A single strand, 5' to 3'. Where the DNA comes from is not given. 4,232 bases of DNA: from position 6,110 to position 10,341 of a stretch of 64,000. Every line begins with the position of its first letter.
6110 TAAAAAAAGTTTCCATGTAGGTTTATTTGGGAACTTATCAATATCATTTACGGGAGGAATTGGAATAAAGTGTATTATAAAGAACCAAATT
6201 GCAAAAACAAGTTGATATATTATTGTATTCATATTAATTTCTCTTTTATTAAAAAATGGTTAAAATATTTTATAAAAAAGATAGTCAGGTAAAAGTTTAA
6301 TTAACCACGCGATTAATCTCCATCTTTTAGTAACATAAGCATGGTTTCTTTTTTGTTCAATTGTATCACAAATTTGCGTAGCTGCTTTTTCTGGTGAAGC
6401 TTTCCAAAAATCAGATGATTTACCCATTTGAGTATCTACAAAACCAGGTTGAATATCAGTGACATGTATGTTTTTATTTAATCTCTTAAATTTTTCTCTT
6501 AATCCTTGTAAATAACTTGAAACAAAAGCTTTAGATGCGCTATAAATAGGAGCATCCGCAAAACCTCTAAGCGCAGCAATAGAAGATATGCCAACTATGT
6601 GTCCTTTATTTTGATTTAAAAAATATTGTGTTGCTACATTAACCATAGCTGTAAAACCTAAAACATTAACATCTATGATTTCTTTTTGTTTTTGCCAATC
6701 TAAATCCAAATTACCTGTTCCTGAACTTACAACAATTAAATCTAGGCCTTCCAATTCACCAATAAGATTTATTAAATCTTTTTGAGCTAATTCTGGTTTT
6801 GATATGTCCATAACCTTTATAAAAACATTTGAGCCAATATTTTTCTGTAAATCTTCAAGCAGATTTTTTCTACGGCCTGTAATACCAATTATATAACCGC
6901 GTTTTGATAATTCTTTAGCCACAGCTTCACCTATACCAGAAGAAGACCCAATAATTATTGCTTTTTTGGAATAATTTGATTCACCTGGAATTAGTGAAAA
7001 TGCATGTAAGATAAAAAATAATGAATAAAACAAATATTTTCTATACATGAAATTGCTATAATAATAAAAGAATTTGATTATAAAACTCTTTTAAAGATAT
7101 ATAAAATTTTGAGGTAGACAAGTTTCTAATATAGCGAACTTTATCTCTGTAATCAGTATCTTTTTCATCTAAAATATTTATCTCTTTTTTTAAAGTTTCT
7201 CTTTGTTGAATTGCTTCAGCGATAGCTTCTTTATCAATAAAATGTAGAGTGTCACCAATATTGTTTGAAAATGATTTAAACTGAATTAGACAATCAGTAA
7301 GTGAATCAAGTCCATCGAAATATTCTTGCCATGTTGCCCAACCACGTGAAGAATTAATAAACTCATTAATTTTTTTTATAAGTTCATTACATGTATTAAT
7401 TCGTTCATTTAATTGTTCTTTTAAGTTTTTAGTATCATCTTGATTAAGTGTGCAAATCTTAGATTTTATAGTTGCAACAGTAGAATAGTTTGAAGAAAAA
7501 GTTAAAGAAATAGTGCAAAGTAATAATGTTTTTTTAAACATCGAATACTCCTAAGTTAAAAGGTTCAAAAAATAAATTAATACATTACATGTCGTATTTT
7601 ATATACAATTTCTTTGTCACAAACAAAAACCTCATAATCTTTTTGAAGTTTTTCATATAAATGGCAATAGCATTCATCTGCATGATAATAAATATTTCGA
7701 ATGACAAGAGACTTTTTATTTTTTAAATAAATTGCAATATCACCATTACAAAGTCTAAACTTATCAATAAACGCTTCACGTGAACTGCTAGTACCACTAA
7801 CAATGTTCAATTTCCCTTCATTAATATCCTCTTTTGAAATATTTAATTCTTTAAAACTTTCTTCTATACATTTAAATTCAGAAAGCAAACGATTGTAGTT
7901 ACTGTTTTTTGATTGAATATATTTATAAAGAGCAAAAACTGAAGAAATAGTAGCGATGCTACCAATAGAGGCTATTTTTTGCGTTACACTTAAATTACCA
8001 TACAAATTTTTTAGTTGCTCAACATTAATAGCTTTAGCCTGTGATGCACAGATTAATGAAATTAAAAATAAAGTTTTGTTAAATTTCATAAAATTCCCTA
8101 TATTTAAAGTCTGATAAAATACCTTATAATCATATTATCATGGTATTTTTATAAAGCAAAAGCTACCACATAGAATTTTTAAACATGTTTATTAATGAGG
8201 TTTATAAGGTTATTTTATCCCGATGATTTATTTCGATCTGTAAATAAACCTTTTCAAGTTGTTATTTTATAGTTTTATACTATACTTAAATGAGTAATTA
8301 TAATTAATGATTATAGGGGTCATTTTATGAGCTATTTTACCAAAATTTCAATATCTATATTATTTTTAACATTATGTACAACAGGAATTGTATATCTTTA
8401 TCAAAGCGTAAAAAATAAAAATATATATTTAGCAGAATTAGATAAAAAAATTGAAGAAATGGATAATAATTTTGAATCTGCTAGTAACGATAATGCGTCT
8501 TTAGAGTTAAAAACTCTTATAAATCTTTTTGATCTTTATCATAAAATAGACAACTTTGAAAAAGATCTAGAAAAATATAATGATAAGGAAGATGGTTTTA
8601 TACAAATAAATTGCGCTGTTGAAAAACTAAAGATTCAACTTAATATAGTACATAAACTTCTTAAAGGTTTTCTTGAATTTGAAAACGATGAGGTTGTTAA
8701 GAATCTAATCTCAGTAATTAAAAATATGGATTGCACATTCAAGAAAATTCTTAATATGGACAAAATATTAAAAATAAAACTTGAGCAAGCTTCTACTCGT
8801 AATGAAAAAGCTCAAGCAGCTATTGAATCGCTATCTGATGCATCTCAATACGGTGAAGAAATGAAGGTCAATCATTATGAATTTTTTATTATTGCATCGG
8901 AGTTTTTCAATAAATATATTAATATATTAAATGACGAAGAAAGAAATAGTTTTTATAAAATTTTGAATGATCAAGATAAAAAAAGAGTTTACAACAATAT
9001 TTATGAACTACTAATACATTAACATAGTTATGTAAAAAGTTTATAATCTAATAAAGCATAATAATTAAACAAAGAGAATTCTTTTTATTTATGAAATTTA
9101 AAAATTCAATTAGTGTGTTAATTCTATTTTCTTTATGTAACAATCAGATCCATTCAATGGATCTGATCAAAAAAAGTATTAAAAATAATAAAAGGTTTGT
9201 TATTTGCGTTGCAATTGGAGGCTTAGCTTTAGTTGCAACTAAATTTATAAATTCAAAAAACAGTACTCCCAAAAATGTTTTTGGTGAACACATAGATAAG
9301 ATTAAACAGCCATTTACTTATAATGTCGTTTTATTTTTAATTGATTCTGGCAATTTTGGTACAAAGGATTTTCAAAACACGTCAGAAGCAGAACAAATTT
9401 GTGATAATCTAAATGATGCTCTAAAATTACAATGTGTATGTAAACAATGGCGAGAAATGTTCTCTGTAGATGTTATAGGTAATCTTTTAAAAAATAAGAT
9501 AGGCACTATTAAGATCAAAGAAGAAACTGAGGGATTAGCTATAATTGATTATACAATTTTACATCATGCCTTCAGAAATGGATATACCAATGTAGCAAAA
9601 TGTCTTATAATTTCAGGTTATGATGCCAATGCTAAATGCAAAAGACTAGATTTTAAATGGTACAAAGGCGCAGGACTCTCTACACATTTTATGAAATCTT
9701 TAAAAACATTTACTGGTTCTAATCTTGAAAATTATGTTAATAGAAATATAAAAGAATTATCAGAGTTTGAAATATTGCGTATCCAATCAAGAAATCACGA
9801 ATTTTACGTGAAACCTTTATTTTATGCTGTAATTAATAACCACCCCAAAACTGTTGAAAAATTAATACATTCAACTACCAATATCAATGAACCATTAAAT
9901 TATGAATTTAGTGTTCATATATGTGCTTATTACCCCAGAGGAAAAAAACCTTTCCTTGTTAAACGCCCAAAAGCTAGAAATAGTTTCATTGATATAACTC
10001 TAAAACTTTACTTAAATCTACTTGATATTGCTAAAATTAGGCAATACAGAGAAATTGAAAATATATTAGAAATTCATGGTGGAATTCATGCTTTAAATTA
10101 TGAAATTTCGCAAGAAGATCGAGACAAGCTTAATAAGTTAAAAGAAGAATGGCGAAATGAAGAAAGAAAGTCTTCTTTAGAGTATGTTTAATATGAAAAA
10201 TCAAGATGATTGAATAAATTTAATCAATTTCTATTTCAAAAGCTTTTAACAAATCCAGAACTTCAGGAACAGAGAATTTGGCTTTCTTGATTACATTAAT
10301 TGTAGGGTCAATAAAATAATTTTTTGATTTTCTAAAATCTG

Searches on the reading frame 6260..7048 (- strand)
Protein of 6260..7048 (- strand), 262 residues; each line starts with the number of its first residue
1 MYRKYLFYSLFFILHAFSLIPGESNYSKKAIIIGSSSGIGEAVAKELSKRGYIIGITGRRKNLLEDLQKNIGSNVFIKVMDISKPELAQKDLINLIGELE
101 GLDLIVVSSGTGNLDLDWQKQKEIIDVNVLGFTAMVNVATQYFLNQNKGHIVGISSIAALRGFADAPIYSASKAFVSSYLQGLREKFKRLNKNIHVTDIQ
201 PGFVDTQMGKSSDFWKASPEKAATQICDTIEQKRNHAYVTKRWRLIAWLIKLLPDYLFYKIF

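Call 22: search_protein_families(library=pfam, proteins=[window:6260-7048:-], max_evalue=0.001)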
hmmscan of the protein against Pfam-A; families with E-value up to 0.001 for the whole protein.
window:6260-7048:- (262 aa): 4 families
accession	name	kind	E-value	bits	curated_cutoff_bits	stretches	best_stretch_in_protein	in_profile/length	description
PF00106.31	adh_short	-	7.4e-35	120.6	26.6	1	28-213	1-191/195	short chain dehydrogenase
PF13561.12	adh_short_C2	-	1.2e-23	84.4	27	1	36-213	5-185/236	Enoyl-(Acyl carrier protein) reductase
PF08659.16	KR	-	1.8e-05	25.2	22.6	1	31-184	4-164/180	KR domain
PF01370.27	Epimerase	-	0.00026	20.9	20.9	1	31-156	2-115/240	NAD dependent epimerase/dehydratase family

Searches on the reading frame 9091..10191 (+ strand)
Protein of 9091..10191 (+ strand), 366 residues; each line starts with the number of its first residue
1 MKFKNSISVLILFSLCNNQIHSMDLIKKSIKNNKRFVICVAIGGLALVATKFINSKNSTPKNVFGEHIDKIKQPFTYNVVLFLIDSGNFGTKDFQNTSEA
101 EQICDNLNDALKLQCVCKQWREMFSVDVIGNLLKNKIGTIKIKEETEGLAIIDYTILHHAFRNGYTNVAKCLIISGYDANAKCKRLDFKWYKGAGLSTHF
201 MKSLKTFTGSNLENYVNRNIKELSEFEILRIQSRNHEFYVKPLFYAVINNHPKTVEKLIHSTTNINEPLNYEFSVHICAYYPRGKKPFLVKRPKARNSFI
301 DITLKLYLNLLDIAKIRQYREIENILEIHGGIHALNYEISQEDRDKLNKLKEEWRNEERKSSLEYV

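Call 22: search_protein_families(library=pfam, proteins=[window:9091-10191:+], max_evalue=0.001)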
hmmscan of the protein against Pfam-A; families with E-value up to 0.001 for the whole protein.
window:9091-10191:+ (366 aa): 4 families
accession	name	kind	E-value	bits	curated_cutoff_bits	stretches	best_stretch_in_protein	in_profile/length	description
PF12796.13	Ank_2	-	1e-06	29.7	27.3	0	153-182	60-89/90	Ankyrin repeats (3 copies)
PF00023.36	Ank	-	1.5e-06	28.6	21.1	0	154-182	3-31/33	Ankyrin repeat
PF13606.12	Ank_3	-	3.6e-05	24.2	22.3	0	154-181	3-30/30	Ankyrin repeat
PF13637.12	Ank_4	-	0.00058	20.6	22.7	0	154-173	31-50/50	Ankyrin repeats (many copies)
